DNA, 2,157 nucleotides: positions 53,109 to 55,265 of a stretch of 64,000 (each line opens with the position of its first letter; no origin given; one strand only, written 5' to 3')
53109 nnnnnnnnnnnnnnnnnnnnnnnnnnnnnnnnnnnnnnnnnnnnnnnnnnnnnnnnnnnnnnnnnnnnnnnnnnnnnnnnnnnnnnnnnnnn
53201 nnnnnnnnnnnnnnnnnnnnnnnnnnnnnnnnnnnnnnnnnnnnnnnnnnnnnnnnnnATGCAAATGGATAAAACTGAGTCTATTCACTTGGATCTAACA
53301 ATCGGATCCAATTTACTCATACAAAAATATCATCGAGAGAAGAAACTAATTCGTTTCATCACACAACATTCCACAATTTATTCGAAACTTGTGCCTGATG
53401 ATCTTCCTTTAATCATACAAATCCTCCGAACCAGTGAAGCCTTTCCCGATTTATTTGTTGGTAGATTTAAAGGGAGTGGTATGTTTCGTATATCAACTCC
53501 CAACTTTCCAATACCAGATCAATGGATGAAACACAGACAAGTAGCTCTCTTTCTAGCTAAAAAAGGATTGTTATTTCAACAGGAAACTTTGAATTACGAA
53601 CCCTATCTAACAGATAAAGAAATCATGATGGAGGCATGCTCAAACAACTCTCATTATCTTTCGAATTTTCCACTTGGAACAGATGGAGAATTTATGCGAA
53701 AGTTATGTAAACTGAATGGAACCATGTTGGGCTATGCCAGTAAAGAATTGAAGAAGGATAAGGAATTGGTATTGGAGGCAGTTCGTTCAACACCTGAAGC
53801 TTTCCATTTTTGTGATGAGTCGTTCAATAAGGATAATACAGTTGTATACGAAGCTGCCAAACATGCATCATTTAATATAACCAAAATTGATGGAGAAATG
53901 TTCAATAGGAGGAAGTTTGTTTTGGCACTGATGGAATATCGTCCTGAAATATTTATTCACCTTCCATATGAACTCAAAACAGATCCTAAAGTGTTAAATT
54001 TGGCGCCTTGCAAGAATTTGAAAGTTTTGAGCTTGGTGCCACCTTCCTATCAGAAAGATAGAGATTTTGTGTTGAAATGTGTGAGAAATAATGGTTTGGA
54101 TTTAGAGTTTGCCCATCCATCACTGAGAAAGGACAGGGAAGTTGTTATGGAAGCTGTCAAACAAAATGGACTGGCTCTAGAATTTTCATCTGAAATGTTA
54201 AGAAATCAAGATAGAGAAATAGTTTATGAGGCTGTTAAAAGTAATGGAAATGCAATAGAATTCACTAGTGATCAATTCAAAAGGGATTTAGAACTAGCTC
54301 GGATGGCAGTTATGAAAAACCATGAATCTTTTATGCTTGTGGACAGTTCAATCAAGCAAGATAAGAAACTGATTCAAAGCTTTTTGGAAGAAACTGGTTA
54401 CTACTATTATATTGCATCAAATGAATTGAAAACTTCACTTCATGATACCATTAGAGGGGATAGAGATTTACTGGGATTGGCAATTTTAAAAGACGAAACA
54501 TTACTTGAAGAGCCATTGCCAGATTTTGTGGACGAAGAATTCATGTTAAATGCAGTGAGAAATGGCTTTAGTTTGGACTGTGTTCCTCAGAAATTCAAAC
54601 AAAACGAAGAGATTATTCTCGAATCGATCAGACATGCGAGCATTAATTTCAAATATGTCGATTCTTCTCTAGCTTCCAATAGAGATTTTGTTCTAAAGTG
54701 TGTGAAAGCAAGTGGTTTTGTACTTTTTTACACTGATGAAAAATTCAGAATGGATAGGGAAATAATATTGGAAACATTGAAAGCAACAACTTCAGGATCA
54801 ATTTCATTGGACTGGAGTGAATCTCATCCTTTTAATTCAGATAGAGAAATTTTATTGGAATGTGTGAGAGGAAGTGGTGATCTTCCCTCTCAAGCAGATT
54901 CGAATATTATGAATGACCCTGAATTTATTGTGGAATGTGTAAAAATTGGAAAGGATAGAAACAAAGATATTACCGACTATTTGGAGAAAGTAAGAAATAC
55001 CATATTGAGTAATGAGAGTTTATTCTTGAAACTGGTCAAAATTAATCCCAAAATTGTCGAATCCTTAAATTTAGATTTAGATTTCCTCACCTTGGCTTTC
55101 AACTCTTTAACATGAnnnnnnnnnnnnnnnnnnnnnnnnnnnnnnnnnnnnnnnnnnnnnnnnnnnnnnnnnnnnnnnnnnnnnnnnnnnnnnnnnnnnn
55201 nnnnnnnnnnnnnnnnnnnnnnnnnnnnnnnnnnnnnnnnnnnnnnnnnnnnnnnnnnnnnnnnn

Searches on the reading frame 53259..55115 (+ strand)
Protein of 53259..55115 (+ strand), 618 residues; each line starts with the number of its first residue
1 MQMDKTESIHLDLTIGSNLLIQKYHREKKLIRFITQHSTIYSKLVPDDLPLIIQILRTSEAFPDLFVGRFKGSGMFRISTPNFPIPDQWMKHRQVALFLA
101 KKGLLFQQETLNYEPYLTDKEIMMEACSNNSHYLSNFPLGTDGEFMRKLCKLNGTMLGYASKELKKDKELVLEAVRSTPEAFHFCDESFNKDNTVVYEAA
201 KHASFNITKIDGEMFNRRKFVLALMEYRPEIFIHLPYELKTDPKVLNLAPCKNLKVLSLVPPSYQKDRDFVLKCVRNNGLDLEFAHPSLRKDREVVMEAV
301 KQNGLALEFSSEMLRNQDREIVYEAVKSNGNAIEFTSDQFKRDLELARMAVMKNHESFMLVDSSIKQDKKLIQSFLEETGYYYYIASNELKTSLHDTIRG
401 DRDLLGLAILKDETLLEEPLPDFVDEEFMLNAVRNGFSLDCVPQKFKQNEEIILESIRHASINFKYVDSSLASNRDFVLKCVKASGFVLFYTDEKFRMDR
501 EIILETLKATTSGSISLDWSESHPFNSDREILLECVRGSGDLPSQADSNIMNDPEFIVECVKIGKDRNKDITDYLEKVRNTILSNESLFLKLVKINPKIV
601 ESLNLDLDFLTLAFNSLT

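Call 94: search_protein_families(library=pfam, proteins=[window:53259-55115:+], max_evalue=0.00001)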
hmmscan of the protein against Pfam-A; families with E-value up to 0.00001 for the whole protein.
window:53259-55115:+ (618 aa): 1 family
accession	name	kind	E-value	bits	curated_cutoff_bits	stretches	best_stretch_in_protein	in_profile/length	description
PF13475.11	DUF4116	-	5.5e-84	276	24.9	7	267-315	1-49/49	Domain of unknown function (DUF4116)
